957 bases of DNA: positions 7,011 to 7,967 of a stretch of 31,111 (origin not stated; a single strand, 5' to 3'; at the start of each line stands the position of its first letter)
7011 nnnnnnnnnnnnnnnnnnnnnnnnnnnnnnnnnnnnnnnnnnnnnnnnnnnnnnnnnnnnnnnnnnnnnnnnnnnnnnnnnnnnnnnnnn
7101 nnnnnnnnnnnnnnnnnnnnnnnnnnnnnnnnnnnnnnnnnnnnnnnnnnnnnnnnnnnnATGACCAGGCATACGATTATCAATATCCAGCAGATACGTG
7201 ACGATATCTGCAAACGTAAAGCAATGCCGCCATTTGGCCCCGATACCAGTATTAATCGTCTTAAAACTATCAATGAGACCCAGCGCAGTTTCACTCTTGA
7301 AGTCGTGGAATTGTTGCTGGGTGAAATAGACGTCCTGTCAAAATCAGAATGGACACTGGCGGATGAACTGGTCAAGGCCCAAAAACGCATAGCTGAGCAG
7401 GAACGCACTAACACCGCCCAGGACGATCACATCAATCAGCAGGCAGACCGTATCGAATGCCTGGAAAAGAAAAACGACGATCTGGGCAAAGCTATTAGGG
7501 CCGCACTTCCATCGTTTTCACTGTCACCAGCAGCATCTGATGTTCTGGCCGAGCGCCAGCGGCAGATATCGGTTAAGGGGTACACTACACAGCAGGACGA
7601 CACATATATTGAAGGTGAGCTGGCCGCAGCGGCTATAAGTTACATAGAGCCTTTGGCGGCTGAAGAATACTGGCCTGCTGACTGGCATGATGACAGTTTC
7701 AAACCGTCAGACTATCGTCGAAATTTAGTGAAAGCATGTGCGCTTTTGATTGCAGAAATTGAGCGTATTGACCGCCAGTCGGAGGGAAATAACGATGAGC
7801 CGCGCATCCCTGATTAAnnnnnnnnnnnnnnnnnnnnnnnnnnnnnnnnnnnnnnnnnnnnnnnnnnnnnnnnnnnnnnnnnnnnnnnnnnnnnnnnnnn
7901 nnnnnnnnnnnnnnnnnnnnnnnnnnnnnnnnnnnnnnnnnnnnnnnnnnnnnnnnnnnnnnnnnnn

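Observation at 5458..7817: Early accessory block of five unassigned small ORFs flanking gam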

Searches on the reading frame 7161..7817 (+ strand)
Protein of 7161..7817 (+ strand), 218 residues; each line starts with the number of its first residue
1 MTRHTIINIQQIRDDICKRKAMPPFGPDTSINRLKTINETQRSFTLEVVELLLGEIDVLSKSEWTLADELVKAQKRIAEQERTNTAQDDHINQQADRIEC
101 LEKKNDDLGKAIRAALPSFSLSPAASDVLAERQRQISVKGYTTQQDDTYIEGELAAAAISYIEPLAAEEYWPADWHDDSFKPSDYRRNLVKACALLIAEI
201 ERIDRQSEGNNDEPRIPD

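Call 5: search_protein_families(library=pfam, proteins=[window:7161-7817:+], max_evalue=0.1)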
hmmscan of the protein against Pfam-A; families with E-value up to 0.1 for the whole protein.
window:7161-7817:+ (218 aa): 1 family
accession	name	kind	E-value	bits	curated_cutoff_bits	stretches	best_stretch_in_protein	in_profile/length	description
PF16274.10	Qua1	-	0.034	14.6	29.3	0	188-212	16-40/52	Qua1 domain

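Call 6: search_protein_families(library=phrogs, proteins=[window:7161-7817:+], max_evalue=0.01)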
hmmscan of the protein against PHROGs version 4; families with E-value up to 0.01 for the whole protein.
window:7161-7817:+ (218 aa): 11 families
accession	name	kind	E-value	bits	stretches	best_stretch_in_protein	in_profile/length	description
phrog_9763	-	unknown function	6.4e-110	367.7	1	1-218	15-247/247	-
phrog_6628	-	unknown function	3.8e-31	109.3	1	76-211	531-670/685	-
phrog_11504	-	unknown function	5.1e-29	103.2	1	71-211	234-373/376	-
phrog_9434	-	unknown function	4.4e-28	99.9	1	66-211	344-497/507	-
phrog_3956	-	unknown function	3.9e-22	80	1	102-212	471-582/585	-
phrog_6574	-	unknown function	8.7e-22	79.2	1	110-208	96-208/217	-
phrog_14548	-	unknown function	1e-18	68.7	1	114-206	275-370/378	-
phrog_19550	-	unknown function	3.2e-17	64.2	1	108-208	70-180/186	-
phrog_28211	-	unknown function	1.8e-12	48.4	1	111-208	114-223/234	-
phrog_2831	-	unknown function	0.0011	19.4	1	123-211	18-102/295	-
phrog_13085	-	unknown function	0.0046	17.5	0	41-95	16-71/264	-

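Call 12: search_protein_families(library=ncbifam, proteins=[window:7161-7817:+], max_evalue=0.1)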
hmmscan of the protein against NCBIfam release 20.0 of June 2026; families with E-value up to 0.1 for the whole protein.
window:7161-7817:+ (218 aa): 0 families

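Call 13: search_protein_families(library=padloc, proteins=[window:7161-7817:+], max_evalue=0.1)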
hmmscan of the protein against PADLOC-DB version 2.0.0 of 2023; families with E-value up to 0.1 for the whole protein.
window:7161-7817:+ (218 aa): 0 families

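Call 14: search_solved_structures(query=window:7161-7817:+, max_evalue=10, show_alignments=2)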
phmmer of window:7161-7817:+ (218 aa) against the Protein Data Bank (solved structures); distinct sequences matched with E-value up to 10: 0.

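Call 15: search_dna_similar(query=window:7161-7817:+, collection=phages, mode=protein, max_rows=30, max_evalue=0.001)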
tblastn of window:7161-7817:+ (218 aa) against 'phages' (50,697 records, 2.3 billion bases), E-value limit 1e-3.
Records with a match: 151; places in all: 151; records where one place covers at least 80% of the query: 0.
Best place of each record, by identity: <60% 151.
By first word of the organism name: Pseudomonas 104; Rhodobacter 13; Acinetobacter 7; Burkholderia 5; Enterobacteria 4; Escherichia 3; Klebsiella 2; Bradyrhizobium 2; Bacteriophage 2; Sinorhizobium 1; and 8 more.
By host as written in the record: Pseudomonas aeruginosa 42; - 20; Rhodobacter capsulatus YW1 11; Pseudomonas aeruginosa PAO1 7; Pseudomonas aeruginosa PA14 7; Escherichia coli 5; Acinetobacter baumannii 5; Pseudomonas sp. 3; and 43 more.
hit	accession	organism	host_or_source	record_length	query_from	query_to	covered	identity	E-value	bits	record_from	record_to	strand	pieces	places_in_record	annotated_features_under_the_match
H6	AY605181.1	Burkholderia phage BcepC6B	-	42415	52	210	73%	33.7%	7e-12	70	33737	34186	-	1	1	g37: gp37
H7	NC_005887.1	Burkholderia phage BcepC6B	Burkholderia cepacia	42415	52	210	73%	33.7%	7e-12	70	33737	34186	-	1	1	hypothetical protein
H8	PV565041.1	Pseudomonas phage Jeremy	Pseudomonas putida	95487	127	217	42%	48.5%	7e-13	72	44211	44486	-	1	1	hypothetical protein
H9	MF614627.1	Sinorhizobium phage phi2LM21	Sinorhizobium sp. LM21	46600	127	208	38%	52.4%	8e-15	78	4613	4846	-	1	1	hypothetical protein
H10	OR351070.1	Pseudomonas phage Riah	Pseudomonas aeruginosa isolate 20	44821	127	209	38%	49.4%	7e-15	79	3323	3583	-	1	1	hypothetical protein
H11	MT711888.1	Pseudomonas phage Dolphis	Pseudomonas putida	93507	127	207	37%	50.6%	2e-12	71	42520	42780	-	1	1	hypothetical protein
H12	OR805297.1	Pseudomonas phage Knedl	Pseudomonas aeruginosa PAO1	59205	127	210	39%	48.3%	9e-11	66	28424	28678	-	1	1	hypothetical protein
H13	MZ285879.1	Pseudomonas phage PA8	Pseudomonas aeruginosa PAO1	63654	127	214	40%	45.6%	3e-9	62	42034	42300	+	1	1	hypothetical protein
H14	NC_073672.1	Pseudomonas phage PA8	Pseudomonas aeruginosa PAO1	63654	127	214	40%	45.6%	3e-9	62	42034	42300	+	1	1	hypothetical protein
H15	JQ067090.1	Pseudomonas phage PaMx31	Pseudomonas aeruginosa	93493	127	211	39%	47.1%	4e-9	61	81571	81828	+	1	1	record has no annotation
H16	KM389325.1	Pseudomonas phage F_ET2439sp/ET602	-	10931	127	210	39%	47.7%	4e-9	62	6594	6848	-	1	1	record has no annotation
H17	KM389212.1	Pseudomonas phage JBD88b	-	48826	127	210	39%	47.7%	4e-9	62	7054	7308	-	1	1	record has no annotation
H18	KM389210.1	Pseudomonas phage DO4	-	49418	127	210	39%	47.7%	4e-9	62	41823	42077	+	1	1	record has no annotation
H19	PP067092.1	Pseudomonas phage PAShipCat1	Pseudomonas aeruginosa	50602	127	210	39%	47.7%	6e-9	61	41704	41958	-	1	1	hypothetical protein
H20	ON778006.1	Pseudomonas phage vB_Pae_HB2107-3I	Pseudomonas aeruginosa PA14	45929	127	209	38%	48.2%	2e-9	62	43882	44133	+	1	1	hypothetical protein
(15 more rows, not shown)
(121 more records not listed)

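Call 26: find_homologous_proteins(query=window:7161-7817:+, max_evalue=0.001)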
Query window:7161-7817:+ (218 aa): 730 proteins with E <= 0.001 among 1617 candidates; the best 120 are listed.
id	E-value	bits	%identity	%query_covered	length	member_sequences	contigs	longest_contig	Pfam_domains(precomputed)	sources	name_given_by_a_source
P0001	7.4e-133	459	96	100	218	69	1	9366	-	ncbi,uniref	ncbi:hypothetical protein [Citrobacter freundii]|uniref:hypothetical protein n=1 Tax=Citrobacter fre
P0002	2.1e-131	454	95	100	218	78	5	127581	-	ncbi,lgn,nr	ncbi:TPA: hypothetical protein SLG25_003793 [Citrobacter freundii]|nr:hypothetical protein [Citrobac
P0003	1.6e-111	389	87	100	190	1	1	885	-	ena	-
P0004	5.2e-94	332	77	94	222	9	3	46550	-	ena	-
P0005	8.7e-59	217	58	95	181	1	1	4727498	-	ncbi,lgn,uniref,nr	ncbi:hypothetical protein AL515_16520 [Citrobacter sp. FDAARGOS_156]|uniref:hypothetical protein n=1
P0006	3.5e-58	215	58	92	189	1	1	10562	-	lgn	-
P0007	4.8e-56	208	57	92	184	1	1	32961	-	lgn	-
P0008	5.0e-54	201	82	40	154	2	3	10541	-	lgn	-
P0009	2.7e-53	199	50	92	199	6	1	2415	-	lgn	-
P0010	2.2e-52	196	46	92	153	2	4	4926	-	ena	-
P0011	4.9e-52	195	53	93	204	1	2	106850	-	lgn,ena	-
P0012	5.2e-52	195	50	94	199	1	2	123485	-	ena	-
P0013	1.6e-51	193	48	92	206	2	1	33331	-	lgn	-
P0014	2.8e-50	189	50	92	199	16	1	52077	-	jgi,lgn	-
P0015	8.4e-50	187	52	93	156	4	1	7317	-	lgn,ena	-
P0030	5.4e-45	172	44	92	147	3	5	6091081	-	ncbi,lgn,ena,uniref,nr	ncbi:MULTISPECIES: hypothetical protein [Klebsiella]|uniref:hypothetical protein n=1 Tax=Klebsiella 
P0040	2.6e-41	160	98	37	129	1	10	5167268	-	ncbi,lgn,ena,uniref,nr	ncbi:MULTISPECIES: hypothetical protein [unclassified Citrobacter]|uniref:hypothetical protein n=1 T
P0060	4.1e-39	152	65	60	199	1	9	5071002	-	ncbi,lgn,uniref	ncbi:hypothetical protein [Citrobacter freundii]|uniref:hypothetical protein n=1 Tax=Citrobacter fre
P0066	9.4e-39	151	73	46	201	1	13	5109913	-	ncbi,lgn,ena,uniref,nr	ncbi:TPA: hypothetical protein ACGQTY_002507 [Citrobacter farmeri]|uniref:Ead/Ea22-like family prote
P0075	2.1e-38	150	73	43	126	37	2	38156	-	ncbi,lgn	ncbi:TPA: hypothetical protein ACIPFX_004338 [Salmonella enterica subsp. enterica serovar Birkenhead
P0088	9.5e-38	148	77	42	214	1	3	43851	-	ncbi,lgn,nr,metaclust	ncbi:Phage EaD protein [Enterobacter cloacae]|nr:Phage EaD protein [Enterobacter cloacae]|metaclust:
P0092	1.3e-37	148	77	42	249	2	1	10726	-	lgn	-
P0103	4.0e-37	146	80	41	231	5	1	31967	-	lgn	-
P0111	3.3e-36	143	58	60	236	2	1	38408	-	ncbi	ncbi:TPA: hypothetical protein ACNV1G_004556 [Citrobacter amalonaticus]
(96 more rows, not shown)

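Call 36: search_protein_families(library=pfam, proteins=[P0066, P0088, P0111, P0075, P0011, P0040, P0005, P0092, P0103, P0060], max_evalue=0.01)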
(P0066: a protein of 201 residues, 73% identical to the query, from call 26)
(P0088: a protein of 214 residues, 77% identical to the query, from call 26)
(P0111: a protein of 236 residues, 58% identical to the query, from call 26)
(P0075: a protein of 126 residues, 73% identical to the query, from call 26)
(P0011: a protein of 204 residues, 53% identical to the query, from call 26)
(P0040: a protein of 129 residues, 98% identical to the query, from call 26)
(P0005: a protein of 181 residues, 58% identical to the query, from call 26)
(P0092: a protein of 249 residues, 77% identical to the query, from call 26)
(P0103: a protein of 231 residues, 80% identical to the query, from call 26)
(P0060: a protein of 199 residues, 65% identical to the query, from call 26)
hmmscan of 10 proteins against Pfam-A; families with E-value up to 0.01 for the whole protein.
P0066 (201 aa): 0 families

P0088 (214 aa): 0 families

P0111 (236 aa): 0 families

P0075 (126 aa): 0 families

P0011 (204 aa): 0 families

P0040 (129 aa): 0 families

P0005 (181 aa): 0 families

P0092 (249 aa): 0 families

P0103 (231 aa): 0 families

P0060 (199 aa): 0 families

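Call 44: predict_structure(alignment_id=A1)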
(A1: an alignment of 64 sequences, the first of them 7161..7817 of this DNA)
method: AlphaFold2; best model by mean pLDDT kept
length: 218 residues; sequences in the alignment: 64
mean_pLDDT: 76.6   pTM: 0.40
mean pLDDT of the five models: 76.6, 73.7, 72.6, 71.4, 68.5
residues with pLDDT >= 90: 83; 70-90: 53; 50-70: 67; < 50: 15
segments of 3 or more residues with pLDDT < 50: 146-150, 174-176
pLDDT, mean of each block of 10 residues (from residue 1): 85 94 91 92 89 90 95 98 95 95 91 71 73 69 53 52 54 51 59 68 66 51
secondary structure, 60 per line:
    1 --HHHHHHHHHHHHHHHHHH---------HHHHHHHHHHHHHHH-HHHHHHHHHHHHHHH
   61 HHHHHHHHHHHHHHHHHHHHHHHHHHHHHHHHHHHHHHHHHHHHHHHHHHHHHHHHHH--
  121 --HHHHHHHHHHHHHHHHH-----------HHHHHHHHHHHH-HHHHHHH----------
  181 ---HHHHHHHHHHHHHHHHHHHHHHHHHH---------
elements in order: H3-20 H30-44 H46-118 H123-139 H151-162 H164-170 H184-209
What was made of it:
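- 7296..7514 (+): ORF6 residues 46-118: long single helix (coiled-coil stalk) containing the KRIAE(L/Q)E junction shared with Ead/Ea22-like proteins. AlphaFold helix 46-118, pLDDT above 90 for most of its length (call 44).
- On Ead/Ea22-like family (PF13935 / IPR025153): AlphaFold single helix, residues 46-118, pLDDT above 90 for most of its length (call 44).
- Checked: Its AlphaFold model has one 73-residue helix, residues 46-118, at pLDDT above 90 for most of its length, so the 'coiled-coil/acidic' description holds (call 44).
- Tried and rejected: The full-length ORF6 AlphaFold model gave a poor C-terminal domain (pLDDT 50-70, call 44).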

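Call 83: find_encoding_contigs(protein=P0066, flank=5000, max_places=2)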
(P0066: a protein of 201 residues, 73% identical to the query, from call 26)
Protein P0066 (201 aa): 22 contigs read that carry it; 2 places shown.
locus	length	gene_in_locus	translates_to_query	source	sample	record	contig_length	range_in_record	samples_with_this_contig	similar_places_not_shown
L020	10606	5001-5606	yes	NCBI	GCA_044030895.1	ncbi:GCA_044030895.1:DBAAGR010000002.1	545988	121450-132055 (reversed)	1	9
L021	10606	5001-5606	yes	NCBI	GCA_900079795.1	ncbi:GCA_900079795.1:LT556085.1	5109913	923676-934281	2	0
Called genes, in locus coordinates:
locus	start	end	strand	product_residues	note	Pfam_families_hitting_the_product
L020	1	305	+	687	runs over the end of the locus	PF02316:HTH_Tnp_Mu_1, PF00665:rve (weak), PF09299:Mu-transpos_C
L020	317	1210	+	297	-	PF13604:AAA_30 (weak), PF05621:TniB (faint), PF13401:AAA_22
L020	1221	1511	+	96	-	-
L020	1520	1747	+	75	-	PF26833:Phage_Mu_gp6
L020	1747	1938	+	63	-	-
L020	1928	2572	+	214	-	PF11363:DUF3164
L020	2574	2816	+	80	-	-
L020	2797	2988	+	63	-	-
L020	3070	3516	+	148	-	-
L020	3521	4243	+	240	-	PF10979:DUF2786, PF23771:DUF7168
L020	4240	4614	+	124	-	PF14359:DUF4406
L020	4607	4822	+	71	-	-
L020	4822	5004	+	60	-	-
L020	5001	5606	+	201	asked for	-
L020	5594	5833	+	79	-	-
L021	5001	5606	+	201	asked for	-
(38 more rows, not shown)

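Call 84: find_encoding_contigs(protein=P0040, flank=4000, max_places=2)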
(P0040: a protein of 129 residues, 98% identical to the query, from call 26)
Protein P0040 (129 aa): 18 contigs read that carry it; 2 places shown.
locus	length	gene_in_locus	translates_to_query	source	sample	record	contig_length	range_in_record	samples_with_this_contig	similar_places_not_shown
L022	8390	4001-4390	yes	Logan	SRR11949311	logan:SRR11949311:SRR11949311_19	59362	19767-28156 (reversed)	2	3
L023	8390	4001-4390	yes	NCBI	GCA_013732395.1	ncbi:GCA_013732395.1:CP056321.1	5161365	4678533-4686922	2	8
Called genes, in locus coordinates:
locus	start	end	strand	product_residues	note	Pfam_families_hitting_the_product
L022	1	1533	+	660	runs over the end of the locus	PF02316:HTH_Tnp_Mu_1, PF09039:HTH_Tnp_Mu_2, PF02914:DDE_2, PF09299:Mu-transpos_C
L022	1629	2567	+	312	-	PF13604:AAA_30 (faint), PF13191:AAA_16 (faint), PF13401:AAA_22, PF09077:Phage-MuB_C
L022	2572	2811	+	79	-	PF26843:Kil_protein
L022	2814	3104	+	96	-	PF13384:HTH_23 (faint), PF12802:MarR_2 (faint), PF13551:HTH_29 (faint)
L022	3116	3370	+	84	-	-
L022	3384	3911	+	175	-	PF07352:Phage_Mu_Gam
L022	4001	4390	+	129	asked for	-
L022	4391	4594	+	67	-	-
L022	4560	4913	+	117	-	-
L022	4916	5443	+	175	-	PF06252:GemA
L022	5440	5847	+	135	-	PF08765:Mor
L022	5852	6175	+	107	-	-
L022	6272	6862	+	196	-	PF05838:Glyco_hydro_108, PF09374:PG_binding_3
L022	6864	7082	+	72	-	PF26867:Phage_Mu_gp18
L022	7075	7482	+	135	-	-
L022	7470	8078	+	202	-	-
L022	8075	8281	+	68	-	PF01258:zf-dskA_traR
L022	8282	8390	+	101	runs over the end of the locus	PF10805:DUF2730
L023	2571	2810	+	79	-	PF26843:Kil_protein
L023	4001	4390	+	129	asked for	-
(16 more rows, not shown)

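Call 85: find_encoding_contigs(protein=P0030, flank=4000, max_places=2)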
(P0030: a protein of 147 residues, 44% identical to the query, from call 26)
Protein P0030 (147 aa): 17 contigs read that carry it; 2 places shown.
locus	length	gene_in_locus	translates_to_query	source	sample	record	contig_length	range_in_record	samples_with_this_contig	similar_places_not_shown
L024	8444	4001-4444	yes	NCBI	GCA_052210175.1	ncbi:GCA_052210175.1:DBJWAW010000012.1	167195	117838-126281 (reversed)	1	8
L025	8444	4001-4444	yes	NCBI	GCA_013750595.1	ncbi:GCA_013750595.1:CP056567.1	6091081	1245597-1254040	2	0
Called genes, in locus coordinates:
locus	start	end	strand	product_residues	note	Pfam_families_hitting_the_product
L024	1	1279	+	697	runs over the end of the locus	PF02316:HTH_Tnp_Mu_1 (weak), PF09299:Mu-transpos_C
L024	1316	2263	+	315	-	PF13401:AAA_22, PF07728:AAA_5 (weak), PF09077:Phage-MuB_C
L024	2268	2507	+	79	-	PF26843:Kil_protein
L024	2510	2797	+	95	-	PF08279:HTH_11 (faint)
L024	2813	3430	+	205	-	PF11363:DUF3164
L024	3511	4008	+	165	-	-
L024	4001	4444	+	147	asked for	-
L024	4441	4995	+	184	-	PF06252:GemA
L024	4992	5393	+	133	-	PF08765:Mor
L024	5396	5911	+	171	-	-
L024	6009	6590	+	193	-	PF05838:Glyco_hydro_108, PF09374:PG_binding_3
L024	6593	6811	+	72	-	PF26867:Phage_Mu_gp18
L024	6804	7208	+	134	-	-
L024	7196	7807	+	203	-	-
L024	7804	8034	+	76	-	PF01258:zf-dskA_traR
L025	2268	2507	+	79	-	PF26843:Kil_protein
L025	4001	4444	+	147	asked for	-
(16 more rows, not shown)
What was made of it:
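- On Mu Kil (gp5; PF26843 / phrog_2743): The same arrangement, with PF26843, is seen in relatives (calls 84, 85).
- PF26843 in relatives' equivalent genes: calls 84, 85.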
